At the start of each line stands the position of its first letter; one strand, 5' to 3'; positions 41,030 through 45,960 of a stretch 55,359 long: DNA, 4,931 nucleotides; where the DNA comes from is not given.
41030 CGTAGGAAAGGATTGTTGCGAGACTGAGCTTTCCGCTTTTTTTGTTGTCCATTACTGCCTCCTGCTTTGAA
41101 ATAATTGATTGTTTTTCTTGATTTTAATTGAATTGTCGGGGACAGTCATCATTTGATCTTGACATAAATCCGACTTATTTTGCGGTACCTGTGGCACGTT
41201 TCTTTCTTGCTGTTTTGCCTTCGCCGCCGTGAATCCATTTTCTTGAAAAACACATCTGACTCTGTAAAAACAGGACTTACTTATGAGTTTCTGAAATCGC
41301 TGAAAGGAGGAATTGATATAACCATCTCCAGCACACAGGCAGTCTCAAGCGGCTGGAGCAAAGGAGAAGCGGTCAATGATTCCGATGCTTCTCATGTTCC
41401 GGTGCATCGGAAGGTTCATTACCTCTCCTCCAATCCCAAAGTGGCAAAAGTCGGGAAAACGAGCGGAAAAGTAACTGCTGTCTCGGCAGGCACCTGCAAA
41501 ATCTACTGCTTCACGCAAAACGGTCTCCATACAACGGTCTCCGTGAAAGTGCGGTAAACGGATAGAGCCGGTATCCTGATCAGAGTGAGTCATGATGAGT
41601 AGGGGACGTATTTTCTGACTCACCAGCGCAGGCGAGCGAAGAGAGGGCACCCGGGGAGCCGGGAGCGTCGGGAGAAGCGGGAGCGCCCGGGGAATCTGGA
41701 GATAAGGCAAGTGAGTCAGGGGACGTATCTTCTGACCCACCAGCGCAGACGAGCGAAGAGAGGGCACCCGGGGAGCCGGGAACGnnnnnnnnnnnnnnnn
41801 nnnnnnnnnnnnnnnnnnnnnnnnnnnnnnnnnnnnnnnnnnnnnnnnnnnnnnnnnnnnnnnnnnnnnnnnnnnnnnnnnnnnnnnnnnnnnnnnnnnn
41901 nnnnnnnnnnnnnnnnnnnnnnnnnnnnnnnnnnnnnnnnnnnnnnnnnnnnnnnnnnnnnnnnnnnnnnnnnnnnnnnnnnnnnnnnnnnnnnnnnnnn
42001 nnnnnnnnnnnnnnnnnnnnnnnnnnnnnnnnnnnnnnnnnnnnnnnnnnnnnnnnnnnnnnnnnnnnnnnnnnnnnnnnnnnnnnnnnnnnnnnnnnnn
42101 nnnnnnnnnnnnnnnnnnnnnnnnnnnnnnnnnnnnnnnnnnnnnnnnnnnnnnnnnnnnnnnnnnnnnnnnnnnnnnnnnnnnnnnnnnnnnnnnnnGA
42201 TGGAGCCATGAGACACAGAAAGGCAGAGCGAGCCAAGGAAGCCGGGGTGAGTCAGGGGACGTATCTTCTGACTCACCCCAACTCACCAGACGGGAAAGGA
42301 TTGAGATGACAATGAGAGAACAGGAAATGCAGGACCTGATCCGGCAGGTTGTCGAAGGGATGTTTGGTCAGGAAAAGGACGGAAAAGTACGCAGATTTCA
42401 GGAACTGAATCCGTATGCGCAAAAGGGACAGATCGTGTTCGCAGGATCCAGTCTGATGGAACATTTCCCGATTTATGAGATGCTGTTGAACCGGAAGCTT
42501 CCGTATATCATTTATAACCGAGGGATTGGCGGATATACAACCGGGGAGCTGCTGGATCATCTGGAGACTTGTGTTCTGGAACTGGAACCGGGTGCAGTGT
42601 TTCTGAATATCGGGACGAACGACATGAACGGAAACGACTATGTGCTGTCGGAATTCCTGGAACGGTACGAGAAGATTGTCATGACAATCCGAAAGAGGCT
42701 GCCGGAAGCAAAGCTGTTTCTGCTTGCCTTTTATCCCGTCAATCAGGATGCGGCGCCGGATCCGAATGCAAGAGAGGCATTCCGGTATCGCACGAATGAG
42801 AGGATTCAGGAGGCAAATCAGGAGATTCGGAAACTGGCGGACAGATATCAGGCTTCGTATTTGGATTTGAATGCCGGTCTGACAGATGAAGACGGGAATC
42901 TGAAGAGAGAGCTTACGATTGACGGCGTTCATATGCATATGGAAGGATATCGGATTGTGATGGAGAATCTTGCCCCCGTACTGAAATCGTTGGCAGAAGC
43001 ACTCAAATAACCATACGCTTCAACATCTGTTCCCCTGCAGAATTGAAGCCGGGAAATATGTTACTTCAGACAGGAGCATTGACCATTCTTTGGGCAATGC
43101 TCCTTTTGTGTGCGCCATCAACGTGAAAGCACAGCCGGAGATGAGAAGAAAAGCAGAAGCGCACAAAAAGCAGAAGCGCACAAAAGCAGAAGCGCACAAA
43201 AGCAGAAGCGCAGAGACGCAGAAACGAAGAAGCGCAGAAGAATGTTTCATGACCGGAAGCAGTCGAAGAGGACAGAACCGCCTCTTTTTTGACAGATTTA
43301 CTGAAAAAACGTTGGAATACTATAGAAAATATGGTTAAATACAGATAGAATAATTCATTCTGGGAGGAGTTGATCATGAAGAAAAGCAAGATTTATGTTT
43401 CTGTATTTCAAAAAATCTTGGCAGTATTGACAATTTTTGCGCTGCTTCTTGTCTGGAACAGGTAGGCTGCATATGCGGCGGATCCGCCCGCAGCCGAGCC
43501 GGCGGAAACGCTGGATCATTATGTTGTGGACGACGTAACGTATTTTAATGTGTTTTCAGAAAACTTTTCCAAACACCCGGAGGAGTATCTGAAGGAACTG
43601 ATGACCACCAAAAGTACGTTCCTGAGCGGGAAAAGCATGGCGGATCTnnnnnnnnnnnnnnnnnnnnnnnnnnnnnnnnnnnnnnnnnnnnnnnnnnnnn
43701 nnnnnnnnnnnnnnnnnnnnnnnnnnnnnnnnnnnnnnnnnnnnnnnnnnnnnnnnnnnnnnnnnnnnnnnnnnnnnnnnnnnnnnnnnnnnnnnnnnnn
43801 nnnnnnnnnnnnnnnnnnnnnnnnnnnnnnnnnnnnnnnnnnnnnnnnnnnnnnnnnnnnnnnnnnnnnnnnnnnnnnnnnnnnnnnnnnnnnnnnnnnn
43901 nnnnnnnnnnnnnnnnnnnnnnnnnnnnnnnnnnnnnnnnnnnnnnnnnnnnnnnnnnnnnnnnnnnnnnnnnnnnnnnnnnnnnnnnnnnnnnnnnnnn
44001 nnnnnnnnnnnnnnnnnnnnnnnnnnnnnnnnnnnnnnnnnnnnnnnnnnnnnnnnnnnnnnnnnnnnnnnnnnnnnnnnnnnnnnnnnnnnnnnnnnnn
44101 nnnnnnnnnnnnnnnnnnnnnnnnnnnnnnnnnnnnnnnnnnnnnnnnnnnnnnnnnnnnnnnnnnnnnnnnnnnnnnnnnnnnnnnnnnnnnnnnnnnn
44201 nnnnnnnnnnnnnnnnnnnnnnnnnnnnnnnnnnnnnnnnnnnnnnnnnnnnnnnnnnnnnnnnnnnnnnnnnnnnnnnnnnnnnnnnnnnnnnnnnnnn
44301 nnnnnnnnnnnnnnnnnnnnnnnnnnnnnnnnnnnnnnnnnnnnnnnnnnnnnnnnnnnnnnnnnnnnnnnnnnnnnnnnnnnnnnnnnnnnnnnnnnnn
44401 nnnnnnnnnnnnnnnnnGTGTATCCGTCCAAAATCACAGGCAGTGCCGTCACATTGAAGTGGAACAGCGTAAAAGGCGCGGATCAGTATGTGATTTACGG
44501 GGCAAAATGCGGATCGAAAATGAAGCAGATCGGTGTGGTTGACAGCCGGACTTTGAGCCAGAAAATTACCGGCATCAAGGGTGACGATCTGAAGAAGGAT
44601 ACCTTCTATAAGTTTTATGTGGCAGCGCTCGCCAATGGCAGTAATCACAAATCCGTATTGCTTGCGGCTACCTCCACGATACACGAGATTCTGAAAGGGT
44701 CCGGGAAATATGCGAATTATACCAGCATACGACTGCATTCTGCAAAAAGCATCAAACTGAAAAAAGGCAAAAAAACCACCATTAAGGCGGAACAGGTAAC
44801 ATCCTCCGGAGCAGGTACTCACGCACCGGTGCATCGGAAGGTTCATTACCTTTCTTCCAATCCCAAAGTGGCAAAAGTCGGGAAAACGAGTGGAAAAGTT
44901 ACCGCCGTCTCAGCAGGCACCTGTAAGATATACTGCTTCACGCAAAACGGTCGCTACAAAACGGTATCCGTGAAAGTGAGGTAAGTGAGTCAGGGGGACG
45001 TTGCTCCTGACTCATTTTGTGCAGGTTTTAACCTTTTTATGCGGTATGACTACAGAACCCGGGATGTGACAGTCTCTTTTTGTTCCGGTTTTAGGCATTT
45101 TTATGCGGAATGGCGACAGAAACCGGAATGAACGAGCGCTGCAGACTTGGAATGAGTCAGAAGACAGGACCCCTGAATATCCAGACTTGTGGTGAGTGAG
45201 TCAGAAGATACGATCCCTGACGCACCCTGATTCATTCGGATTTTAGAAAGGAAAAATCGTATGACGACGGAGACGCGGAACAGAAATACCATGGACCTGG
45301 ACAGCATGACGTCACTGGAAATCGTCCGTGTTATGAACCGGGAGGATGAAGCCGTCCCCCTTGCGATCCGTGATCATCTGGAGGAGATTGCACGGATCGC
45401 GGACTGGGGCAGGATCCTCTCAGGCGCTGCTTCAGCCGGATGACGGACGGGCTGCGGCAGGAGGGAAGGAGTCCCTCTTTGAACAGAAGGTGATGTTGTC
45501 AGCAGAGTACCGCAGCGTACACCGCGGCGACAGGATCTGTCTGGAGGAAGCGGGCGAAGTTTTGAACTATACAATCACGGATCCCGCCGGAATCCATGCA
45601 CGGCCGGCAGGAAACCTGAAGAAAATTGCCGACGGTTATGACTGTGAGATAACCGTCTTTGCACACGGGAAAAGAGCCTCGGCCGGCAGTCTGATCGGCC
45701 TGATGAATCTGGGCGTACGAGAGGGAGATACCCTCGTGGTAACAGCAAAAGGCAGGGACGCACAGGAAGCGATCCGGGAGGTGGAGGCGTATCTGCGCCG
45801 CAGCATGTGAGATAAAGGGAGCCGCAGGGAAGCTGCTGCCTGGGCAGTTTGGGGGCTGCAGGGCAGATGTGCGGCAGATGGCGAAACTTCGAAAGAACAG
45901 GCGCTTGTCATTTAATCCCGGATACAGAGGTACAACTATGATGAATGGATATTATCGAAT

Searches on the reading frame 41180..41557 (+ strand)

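Call 18: search_protein_families(library=pfam, proteins=[window:41180-41557:+])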
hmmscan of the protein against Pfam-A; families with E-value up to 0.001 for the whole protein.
window:41180-41557:+ (125 aa): 1 family
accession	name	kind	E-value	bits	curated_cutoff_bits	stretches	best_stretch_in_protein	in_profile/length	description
PF02368.24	Big_2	-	1.9e-06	28.2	22.8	1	77-117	34-73/79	Bacterial Ig-like domain (group 2)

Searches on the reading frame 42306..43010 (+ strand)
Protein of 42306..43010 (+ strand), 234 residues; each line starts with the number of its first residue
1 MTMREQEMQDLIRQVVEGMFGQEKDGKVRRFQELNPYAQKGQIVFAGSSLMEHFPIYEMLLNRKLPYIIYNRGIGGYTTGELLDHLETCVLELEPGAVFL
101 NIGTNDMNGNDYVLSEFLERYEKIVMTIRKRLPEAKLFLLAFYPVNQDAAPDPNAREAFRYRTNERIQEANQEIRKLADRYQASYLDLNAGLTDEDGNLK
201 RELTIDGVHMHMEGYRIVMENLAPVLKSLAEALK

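Call 18: search_protein_families(library=pfam, proteins=[window:42306-43010:+])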
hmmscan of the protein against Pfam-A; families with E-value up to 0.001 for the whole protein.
window:42306-43010:+ (234 aa): 3 families
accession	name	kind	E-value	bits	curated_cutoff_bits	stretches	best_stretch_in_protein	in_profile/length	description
PF13472.12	Lipase_GDSL_2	-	5.1e-26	92.7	32.9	1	56-217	21-178/178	GDSL-like Lipase/Acylhydrolase family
PF00657.28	Lipase_GDSL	-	1.7e-12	48.4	23.6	1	64-221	33-207/208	GDSL-like Lipase/Acylhydrolase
PF04311.20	DUF459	-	0.00059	19.7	27.2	0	162-223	123-195/197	Protein of unknown function (DUF459)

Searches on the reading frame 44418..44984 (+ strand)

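Call 18: search_protein_families(library=pfam, proteins=[window:44418-44984:+])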
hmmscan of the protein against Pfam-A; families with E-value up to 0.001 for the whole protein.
window:44418-44984:+ (188 aa): 1 family
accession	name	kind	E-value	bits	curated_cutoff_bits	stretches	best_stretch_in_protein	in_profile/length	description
PF02368.24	Big_2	-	3.7e-07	30.5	22.8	1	110-181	3-74/79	Bacterial Ig-like domain (group 2)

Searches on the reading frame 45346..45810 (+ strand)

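Call 18: search_protein_families(library=pfam, proteins=[window:45346-45810:+])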
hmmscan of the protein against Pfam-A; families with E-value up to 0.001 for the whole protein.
window:45346-45810:+ (154 aa): 1 family
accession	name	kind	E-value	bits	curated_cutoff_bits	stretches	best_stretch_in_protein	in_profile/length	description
PF00381.24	PTS-HPr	-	4.4e-23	81.6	23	1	74-151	4-80/81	PTS HPr component phosphorylation site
